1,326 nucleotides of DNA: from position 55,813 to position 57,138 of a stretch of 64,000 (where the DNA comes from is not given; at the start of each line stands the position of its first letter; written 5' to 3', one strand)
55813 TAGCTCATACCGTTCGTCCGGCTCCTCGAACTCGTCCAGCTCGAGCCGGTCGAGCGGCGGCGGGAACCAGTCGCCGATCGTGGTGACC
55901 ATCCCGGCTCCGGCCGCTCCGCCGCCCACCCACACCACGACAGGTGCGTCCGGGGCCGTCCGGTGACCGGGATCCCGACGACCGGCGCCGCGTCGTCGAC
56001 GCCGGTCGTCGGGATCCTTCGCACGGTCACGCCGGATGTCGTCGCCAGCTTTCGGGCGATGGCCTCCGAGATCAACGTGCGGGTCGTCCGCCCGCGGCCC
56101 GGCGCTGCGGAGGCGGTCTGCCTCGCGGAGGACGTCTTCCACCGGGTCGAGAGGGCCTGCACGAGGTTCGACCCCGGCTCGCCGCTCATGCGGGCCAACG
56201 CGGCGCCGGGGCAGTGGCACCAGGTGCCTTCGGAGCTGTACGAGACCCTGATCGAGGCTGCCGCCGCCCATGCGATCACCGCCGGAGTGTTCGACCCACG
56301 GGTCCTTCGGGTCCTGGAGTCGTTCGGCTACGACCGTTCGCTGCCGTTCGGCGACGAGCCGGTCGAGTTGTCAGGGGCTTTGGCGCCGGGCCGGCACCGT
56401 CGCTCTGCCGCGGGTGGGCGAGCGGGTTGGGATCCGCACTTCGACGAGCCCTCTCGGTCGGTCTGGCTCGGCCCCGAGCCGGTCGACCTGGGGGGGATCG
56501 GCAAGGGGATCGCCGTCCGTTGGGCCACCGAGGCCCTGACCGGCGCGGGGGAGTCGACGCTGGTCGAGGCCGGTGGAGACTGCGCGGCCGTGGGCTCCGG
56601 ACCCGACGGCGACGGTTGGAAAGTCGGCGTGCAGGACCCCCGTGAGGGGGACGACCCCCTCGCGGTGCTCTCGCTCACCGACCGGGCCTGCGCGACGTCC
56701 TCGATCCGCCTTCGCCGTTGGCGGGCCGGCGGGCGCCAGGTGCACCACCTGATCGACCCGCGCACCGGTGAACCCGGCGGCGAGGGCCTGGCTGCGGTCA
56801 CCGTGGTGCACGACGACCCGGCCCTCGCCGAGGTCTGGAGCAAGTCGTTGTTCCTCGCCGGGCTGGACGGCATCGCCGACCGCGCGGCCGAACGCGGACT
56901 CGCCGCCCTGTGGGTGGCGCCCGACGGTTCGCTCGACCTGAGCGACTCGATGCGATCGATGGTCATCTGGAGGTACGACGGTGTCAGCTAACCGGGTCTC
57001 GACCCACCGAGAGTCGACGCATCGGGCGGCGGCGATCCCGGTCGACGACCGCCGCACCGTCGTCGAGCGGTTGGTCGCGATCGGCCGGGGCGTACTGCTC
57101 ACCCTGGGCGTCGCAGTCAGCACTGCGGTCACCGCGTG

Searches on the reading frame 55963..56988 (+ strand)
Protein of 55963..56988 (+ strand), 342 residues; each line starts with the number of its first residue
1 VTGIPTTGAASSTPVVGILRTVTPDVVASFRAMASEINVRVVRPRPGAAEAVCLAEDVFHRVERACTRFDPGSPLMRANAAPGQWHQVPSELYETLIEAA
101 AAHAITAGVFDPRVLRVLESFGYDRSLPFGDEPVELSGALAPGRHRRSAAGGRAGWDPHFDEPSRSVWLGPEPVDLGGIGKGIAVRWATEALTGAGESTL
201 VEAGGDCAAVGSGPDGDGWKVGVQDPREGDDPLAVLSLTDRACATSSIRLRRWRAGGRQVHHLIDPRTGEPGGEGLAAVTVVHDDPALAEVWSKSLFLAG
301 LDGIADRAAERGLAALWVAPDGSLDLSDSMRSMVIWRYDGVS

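Call 3: search_protein_families(library=pfam, proteins=[window:55963-56988:+], max_evalue=0.1)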
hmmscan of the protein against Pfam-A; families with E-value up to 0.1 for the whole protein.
window:55963-56988:+ (342 aa): 1 family
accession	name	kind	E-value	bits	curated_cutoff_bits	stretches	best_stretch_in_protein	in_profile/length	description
PF02424.20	ApbE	-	7.7e-49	167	25.6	1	34-316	2-265/266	ApbE family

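Call 10: find_related_loci(query=window:55963-56988:+, collection=genome_contigs, flank=5000)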
Query window:55963-56988:+ (342 aa) in genome_contigs; peptide patterns used: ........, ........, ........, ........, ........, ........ (x = any residue, [..] = any of these).
144 stretches matched a pattern; 48 encode a relative of the query (tblastn E <= 1e-3); 48 distinct loci.
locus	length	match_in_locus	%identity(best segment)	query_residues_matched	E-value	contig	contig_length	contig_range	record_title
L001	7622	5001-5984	62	9-340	3e-119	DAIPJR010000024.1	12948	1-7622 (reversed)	MAG TPA_asm: Actinomycetes bacterium isolate CTOTU11306 NODE_1334_length_12948_cov_5.425270, whole genome shotgun sequen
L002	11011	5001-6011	64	3-339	3e-112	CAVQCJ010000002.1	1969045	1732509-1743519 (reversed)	MAG: uncultured Actinomycetota bacterium isolate MFD02134.bin.2.237 genome assembly, contig: contig_14953, whole genome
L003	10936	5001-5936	59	25-336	1e-111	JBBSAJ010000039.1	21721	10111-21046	MAG: Actinomycetes bacterium isolate La6_maxbin2.348 La6_maxbin2.348_K_1148989_L_21721_cov_21.9053, whole genome shotgun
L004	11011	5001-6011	61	3-339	3e-102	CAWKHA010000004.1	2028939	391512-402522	MAG: uncultured Actinomycetota bacterium isolate MFD05942.bin.1.63 genome assembly, contig: contig_8894, whole genome sh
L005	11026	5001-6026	53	29-341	7e-97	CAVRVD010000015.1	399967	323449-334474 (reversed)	MAG: uncultured Actinomycetota bacterium isolate MFD02832.bin.1.191 genome assembly, contig: contig_5063, whole genome s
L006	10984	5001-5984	52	18-336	6e-93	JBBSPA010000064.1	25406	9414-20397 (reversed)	MAG: Propionibacteriales bacterium isolate LS6_sbin.44 LS6_sbin.44_K_471109_L_25406_cov_16.9234, whole genome shotgun se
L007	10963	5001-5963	53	19-342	2e-92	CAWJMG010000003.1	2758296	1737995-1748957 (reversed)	MAG: uncultured Actinomycetes bacterium isolate MFD02832.bin.1.159 genome assembly, contig: contig_7793, whole genome sh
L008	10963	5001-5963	53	22-342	8e-93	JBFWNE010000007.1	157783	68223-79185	MAG: Candidatus Nanopelagicales bacterium isolate CA_2019_TPBF_105 NODE_952_length_157783_cov_7.851132_TPBF, whole genom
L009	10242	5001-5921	50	29-341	8e-93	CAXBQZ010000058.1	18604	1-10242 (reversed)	MAG TPA_asm: uncultured bacterium isolate SRR1793862_binner23_Refined_12 genome assembly, contig: ERZ2944670.310, whole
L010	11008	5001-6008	52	30-337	2e-92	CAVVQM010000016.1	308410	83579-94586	MAG: uncultured Actinomycetota bacterium isolate MFD02581.bin.3.435 genome assembly, contig: contig_63593, whole genome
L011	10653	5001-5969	51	31-336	1e-90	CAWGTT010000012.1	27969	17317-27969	MAG: uncultured Actinomycetota bacterium isolate MFD09779.bin.1.200 genome assembly, contig: contig_9559, whole genome s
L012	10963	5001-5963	51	19-342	4e-89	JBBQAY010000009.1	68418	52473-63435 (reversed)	MAG: Candidatus Nanopelagicales bacterium isolate Co_metawrap_1425 Cmw_1425_k141_15031012_length_68418_cov_9.9027, whole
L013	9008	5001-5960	52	19-342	8e-87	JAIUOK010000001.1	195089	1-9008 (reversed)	MAG: Actinomycetota bacterium isolate NANO1 spades-bin.50~NODE_300_length_195089_cov_1.44556, whole genome shotgun seque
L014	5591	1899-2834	52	21-337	9e-87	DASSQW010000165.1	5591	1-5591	MAG TPA_asm: Candidatus Nanopelagicales bacterium isolate SMAG_U473 k141_1655601, whole genome shotgun sequence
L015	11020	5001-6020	51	21-336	1e-84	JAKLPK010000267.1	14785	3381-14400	MAG: Cellulomonas sp. isolate bin N1.63 k141_310800, whole genome shotgun sequence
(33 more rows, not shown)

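Call 25: search_protein_families(library=ncbifam, proteins=[window:55963-56988:+], max_evalue=1)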
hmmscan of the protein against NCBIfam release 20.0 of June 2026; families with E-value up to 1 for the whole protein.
window:55963-56988:+ (342 aa): 1 family
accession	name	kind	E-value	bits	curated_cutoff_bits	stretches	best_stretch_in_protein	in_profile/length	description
NF007774.0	PRK10461.1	equivalog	1.1e-12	47.5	498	1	174-318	181-327/351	FAD:protein FMN transferase ApbE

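Call 27: search_solved_structures(query=window:55963-56988:+, max_evalue=0.001, show_alignments=2)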
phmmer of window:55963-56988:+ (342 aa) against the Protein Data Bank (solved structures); distinct sequences matched with E-value up to 0.001: 13.
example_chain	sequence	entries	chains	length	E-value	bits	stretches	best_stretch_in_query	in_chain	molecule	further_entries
1vrm_A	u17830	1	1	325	1.1e-25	93.6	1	43-302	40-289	hypothetical protein TM1553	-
5mgy_H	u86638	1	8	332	8e-18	67.8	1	32-326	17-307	FAD:protein FMN transferase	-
4xdt_A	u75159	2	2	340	1.2e-15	60.6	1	37-324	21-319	FAD:protein FMN transferase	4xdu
4ifu_A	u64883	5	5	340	5.1e-15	58.5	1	37-324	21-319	FAD:protein FMN transferase | Thiamine biosynthesis lipoprotein ApbE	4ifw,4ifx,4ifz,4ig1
7mgt_A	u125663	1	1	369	5.9e-15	58.3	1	37-324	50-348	FAD:protein FMN transferase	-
4xdr_A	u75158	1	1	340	1.2e-14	57.3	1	37-324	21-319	FAD:protein FMN transferase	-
3pnd_A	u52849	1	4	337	6.3e-14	55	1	94-322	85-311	Thiamine biosynthesis lipoprotein ApbE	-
7esa_A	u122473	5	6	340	7.8e-14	54.7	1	161-320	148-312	FAD:protein FMN transferase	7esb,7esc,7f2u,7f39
4xgw_A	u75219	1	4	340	1.4e-13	53.8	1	174-323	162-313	FAD:protein FMN transferase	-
2o18_A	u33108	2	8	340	5e-13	52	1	174-323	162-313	Thiamine biosynthesis lipoprotein apbE | FAD:protein FMN transferase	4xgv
4xgx_A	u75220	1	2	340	5.2e-13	52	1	174-323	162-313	FAD:protein FMN transferase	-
6nxi_A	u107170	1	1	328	1.2e-09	40.8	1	33-302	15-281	FAD:protein FMN transferase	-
6nxj_A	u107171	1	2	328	3.1e-08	36.2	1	33-302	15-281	FAD:protein FMN transferase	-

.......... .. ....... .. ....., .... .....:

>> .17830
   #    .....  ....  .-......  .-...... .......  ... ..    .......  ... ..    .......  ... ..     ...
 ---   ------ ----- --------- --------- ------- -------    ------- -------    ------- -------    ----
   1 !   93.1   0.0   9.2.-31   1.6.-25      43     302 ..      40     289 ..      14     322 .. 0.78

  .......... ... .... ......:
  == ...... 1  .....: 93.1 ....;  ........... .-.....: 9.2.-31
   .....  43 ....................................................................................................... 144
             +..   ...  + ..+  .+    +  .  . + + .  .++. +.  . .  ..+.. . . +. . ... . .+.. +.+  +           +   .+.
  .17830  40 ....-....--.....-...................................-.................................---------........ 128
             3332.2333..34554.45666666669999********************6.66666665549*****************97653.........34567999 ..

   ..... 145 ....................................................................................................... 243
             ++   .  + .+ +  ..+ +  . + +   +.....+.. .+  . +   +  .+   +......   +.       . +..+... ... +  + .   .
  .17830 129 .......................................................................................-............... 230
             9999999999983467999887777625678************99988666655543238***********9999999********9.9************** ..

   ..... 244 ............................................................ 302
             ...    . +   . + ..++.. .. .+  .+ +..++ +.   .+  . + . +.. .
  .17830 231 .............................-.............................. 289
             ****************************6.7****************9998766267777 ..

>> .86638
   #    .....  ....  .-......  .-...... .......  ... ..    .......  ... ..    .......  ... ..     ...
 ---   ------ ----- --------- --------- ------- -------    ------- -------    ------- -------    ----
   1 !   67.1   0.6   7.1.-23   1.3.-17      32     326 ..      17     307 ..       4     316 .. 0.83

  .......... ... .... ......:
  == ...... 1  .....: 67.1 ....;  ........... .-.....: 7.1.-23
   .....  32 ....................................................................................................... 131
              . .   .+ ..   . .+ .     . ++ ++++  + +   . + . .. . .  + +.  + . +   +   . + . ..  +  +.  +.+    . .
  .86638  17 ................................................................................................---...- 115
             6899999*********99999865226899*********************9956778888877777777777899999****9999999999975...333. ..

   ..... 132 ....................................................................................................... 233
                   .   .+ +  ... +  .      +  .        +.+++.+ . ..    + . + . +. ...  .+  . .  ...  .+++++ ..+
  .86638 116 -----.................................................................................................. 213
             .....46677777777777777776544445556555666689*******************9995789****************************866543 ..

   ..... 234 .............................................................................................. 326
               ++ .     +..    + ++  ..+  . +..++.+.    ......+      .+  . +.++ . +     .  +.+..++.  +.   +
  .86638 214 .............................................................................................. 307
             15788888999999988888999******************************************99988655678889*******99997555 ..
